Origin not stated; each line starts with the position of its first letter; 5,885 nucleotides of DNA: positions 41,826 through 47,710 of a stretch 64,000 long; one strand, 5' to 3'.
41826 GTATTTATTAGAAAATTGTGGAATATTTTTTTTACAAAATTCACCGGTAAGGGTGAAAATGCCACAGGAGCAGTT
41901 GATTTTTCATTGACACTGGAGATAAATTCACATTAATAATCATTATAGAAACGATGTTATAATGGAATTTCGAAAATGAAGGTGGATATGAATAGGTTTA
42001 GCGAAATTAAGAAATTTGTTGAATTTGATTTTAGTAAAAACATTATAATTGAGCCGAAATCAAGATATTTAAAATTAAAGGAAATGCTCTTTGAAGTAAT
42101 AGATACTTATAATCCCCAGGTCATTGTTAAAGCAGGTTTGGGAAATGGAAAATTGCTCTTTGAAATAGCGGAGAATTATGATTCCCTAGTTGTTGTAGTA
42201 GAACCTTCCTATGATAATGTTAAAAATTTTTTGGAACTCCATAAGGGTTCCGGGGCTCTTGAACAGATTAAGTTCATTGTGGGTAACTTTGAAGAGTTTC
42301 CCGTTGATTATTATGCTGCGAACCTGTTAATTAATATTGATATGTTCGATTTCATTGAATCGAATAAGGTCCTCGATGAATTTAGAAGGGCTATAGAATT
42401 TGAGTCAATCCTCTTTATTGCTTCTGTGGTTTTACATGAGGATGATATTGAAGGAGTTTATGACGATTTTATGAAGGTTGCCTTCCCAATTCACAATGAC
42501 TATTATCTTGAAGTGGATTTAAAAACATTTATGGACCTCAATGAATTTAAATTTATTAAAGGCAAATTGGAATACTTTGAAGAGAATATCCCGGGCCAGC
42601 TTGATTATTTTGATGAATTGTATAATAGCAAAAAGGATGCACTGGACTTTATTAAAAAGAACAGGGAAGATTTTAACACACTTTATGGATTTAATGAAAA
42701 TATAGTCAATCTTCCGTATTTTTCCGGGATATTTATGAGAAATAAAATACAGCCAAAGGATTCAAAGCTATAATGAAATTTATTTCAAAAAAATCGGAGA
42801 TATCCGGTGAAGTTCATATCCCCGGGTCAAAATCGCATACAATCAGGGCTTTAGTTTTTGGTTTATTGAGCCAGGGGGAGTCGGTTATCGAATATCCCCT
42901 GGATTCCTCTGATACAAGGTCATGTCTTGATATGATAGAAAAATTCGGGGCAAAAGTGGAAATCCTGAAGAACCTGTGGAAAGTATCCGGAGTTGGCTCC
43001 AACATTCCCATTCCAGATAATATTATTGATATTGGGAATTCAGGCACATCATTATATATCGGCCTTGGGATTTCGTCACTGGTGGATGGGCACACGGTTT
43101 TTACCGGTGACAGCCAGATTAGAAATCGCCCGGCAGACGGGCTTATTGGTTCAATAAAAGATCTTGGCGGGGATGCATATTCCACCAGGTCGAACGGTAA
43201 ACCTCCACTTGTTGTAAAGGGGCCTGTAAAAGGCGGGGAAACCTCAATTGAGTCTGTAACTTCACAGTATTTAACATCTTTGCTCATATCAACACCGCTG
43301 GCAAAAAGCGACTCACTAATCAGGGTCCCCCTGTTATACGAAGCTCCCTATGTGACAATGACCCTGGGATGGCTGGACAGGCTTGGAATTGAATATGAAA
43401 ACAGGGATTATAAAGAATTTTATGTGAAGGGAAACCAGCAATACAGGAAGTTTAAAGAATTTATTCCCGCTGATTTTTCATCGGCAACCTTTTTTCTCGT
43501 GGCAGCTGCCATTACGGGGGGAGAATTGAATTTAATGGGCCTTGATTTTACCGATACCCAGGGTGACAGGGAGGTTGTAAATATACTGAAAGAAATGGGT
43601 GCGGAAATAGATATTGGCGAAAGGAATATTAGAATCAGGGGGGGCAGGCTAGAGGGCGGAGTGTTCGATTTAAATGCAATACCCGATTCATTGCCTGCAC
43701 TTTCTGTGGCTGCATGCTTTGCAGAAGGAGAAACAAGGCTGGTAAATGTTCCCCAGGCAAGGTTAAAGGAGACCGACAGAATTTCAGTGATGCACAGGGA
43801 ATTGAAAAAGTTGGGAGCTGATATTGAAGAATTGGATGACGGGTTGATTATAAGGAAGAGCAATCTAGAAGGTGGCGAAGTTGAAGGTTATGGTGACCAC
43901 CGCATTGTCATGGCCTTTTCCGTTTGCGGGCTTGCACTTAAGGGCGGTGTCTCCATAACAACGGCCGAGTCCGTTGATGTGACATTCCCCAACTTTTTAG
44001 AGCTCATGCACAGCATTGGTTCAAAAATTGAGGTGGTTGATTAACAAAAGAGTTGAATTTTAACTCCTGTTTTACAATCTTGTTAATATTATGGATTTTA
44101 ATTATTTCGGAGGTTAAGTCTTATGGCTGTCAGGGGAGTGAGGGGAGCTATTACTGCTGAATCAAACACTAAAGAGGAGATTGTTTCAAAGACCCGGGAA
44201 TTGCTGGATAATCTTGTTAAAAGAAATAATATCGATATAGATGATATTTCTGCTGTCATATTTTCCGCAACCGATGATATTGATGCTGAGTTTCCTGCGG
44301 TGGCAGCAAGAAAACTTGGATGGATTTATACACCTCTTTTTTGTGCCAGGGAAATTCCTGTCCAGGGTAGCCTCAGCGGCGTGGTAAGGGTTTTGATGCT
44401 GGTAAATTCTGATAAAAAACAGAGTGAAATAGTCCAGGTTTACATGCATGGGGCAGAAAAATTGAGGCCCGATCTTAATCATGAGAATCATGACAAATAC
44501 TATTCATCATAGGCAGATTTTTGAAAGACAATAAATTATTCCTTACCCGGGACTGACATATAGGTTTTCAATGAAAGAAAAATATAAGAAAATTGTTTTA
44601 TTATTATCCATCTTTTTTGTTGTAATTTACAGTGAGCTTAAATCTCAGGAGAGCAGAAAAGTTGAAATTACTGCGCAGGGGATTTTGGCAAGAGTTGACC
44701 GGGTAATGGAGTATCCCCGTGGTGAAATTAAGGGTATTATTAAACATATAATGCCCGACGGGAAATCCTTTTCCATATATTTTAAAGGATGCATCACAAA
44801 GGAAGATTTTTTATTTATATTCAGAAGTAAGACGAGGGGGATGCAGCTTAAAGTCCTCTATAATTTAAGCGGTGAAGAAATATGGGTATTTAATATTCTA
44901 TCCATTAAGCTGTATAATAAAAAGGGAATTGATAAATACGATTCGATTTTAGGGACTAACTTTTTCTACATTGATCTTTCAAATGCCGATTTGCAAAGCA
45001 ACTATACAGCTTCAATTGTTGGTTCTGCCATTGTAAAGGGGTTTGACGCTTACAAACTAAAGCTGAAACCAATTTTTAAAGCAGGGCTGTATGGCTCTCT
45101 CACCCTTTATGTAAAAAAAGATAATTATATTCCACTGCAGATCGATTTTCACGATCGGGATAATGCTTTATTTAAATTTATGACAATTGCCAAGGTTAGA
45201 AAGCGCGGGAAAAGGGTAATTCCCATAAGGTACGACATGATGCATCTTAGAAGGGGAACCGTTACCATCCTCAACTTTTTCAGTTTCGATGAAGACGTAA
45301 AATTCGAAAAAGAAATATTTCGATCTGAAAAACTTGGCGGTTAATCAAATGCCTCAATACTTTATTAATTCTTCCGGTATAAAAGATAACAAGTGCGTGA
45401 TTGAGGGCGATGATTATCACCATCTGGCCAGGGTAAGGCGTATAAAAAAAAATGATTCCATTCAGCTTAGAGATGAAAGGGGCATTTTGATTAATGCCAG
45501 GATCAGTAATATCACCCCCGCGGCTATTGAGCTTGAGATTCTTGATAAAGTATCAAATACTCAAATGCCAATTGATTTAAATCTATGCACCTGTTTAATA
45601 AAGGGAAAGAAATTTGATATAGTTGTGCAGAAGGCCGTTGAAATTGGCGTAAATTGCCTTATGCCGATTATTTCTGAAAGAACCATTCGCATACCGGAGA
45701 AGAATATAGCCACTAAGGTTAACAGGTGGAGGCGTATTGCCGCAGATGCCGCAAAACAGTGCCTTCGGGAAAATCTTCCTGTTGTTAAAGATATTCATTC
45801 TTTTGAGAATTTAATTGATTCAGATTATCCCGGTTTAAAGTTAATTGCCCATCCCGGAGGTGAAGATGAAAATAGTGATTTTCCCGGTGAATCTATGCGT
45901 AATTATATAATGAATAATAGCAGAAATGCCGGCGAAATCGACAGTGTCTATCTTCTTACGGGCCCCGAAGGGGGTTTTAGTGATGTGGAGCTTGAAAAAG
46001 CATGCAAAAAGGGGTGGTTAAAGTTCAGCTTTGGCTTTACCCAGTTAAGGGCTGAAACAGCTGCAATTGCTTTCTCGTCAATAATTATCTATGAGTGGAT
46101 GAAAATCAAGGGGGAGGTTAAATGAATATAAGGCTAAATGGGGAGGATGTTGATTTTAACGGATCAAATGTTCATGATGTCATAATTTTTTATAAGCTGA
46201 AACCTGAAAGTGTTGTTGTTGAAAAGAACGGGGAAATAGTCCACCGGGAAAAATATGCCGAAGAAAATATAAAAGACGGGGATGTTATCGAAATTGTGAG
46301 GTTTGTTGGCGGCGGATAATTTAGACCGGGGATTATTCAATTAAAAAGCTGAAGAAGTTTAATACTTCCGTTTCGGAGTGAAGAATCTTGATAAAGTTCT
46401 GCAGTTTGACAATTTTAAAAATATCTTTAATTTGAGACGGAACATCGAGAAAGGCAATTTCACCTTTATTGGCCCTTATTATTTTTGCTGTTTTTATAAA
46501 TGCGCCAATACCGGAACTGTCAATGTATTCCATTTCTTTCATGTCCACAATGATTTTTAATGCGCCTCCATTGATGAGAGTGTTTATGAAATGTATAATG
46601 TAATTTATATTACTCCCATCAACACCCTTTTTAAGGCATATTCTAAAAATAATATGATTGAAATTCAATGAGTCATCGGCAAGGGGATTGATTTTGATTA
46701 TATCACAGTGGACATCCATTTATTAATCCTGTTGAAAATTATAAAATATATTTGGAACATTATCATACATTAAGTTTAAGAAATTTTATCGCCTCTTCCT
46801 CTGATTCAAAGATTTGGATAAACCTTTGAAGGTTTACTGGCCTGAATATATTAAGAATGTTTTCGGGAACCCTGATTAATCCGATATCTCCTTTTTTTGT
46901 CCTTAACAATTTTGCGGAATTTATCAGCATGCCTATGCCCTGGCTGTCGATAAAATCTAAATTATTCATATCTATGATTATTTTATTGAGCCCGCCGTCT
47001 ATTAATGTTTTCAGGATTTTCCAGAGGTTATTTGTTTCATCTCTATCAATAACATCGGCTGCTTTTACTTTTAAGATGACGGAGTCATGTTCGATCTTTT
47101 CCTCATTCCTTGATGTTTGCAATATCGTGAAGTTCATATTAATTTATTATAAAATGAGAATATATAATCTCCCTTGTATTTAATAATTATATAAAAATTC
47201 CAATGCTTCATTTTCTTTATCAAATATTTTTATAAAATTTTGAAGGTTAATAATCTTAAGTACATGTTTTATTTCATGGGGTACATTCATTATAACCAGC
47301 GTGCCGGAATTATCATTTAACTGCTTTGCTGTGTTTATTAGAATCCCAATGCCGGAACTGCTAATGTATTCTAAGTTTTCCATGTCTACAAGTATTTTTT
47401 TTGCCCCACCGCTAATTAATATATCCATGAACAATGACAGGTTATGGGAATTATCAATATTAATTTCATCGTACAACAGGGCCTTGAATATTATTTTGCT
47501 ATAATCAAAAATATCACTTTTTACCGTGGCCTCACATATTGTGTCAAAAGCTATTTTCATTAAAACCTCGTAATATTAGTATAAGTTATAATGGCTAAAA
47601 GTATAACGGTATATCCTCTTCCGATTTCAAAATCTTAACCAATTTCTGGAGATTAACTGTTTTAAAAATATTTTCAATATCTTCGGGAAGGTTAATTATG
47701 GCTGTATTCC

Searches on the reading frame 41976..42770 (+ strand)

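Call 46: search_protein_families(library=pfam, proteins=[window:41976-42770:+], max_evalue=0.00001)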
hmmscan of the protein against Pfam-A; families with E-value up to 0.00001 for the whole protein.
window:41976-42770:+ (265 aa): 2 families
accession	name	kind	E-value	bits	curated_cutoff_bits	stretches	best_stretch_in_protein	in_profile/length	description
PF13847.12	Methyltransf_31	-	2.9e-06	27.5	27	1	53-168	10-129/145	Methyltransferase domain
PF13649.12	Methyltransf_25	-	5.2e-06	27.5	27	0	50-139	1-92/97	Methyltransferase domain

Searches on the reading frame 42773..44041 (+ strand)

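Call 46: search_protein_families(library=pfam, proteins=[window:42773-44041:+], max_evalue=0.00001)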
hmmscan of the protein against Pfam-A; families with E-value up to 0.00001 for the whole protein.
window:42773-44041:+ (423 aa): 1 family
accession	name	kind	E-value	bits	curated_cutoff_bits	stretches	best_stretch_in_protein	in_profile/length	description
PF00275.25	EPSP_synthase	-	1e-103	347.8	22.8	1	5-410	2-415/417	EPSP synthase (3-phosphoshikimate 1-carboxyvinyltransferase)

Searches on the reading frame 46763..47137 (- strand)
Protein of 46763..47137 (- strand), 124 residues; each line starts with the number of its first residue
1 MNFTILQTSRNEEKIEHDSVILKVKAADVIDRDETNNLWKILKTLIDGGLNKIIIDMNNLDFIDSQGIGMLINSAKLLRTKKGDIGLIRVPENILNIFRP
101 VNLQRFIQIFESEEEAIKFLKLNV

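Call 54: search_protein_families(library=ncbifam, proteins=[window:46763-47137:-], max_evalue=0.001)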
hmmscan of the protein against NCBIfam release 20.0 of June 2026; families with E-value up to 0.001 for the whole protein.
window:46763-47137:- (124 aa): 4 families
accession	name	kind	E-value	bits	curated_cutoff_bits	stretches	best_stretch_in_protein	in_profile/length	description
TIGR00377.1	ant_ant_sig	superfamily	1.5e-14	53.8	53.45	1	15-115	7-108/108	anti-sigma factor antagonist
TIGR02886.1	spore_II_AA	equivalog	4.5e-13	49.1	114.75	1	21-117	9-106/106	anti-sigma F factor antagonist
NF033618.0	mlaB_1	equivalog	6.2e-05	23.4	90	1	29-106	17-91/94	lipid asymmetry maintenance protein MlaB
NF047705.1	slr1659_superfam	superfamily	9.9e-05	22.6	100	1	33-80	31-78/111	slr1659 superfamily regulator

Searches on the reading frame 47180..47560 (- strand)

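Call 54: search_protein_families(library=ncbifam, proteins=[window:47180-47560:-], max_evalue=0.001)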
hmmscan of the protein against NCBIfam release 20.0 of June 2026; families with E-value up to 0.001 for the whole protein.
window:47180-47560:- (126 aa): 3 families
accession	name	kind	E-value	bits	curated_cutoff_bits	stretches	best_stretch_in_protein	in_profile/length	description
TIGR00377.1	ant_ant_sig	superfamily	5.8e-18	64.8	53.45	1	31-117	20-107/108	anti-sigma factor antagonist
TIGR02886.1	spore_II_AA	equivalog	3.1e-13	49.6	114.75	1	46-120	32-106/106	anti-sigma F factor antagonist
NF047705.1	slr1659_superfam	superfamily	0.00059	20.1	100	1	38-103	33-98/111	slr1659 superfamily regulator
